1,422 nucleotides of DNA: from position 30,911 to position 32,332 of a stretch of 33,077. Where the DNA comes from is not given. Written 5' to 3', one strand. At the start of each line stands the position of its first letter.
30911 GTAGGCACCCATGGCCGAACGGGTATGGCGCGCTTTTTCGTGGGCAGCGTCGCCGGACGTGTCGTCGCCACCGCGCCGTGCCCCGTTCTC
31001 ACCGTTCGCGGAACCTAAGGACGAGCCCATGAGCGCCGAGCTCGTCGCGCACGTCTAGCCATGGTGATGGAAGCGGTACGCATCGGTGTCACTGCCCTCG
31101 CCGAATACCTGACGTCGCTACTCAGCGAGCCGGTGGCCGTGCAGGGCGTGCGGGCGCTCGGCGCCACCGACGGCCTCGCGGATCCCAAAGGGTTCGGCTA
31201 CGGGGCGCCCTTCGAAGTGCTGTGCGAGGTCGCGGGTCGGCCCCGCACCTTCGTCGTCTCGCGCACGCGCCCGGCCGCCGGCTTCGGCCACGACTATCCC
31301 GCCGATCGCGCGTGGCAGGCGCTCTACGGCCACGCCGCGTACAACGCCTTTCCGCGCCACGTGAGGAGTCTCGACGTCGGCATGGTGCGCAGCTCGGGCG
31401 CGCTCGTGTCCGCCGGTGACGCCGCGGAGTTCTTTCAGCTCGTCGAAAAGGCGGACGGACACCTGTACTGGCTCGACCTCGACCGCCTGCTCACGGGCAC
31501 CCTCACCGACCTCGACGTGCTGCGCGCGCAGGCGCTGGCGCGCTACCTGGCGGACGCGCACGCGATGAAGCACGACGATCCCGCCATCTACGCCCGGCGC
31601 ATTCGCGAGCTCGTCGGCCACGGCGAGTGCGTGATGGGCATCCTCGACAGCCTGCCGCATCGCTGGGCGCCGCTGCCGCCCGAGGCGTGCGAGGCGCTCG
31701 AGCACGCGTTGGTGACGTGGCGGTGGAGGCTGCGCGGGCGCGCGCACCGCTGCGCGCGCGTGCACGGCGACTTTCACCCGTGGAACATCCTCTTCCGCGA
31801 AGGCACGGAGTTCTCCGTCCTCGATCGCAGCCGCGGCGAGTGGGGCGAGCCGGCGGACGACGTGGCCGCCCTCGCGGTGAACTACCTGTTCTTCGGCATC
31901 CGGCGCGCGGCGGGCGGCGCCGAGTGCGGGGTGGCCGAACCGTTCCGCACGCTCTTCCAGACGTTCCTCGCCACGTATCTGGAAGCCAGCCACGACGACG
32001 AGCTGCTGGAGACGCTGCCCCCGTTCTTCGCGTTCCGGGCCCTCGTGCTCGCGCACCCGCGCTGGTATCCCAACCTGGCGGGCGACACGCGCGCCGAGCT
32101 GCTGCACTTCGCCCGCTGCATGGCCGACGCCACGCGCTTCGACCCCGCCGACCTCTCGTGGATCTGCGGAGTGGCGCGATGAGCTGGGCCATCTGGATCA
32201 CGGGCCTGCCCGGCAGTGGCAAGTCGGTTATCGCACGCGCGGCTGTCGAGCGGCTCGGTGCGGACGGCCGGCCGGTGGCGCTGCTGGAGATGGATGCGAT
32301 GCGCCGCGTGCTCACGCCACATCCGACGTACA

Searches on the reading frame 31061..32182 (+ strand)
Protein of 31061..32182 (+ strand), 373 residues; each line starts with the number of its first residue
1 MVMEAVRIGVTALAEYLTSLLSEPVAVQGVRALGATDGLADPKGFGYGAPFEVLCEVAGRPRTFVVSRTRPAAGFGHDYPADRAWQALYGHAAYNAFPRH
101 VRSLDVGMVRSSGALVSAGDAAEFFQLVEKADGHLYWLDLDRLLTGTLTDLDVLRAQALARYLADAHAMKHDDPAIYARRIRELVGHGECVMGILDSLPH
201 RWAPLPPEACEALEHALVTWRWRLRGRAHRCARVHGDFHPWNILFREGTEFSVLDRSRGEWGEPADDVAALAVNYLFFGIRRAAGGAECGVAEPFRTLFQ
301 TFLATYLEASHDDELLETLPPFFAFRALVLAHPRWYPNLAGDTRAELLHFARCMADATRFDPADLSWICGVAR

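Call 8: search_protein_families(library=pfam, proteins=[window:31061-32182:+], max_evalue=0.01)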
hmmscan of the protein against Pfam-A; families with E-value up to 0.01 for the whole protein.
window:31061-32182:+ (373 aa): 2 families
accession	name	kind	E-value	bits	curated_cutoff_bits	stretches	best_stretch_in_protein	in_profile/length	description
PF01636.29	APH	-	4.8e-06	27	23.2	1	154-277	95-214/239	Phosphotransferase enzyme family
PF19974.5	TCAD9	-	0.0018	18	40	1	222-360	293-368/429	Ternary complex associated domain 9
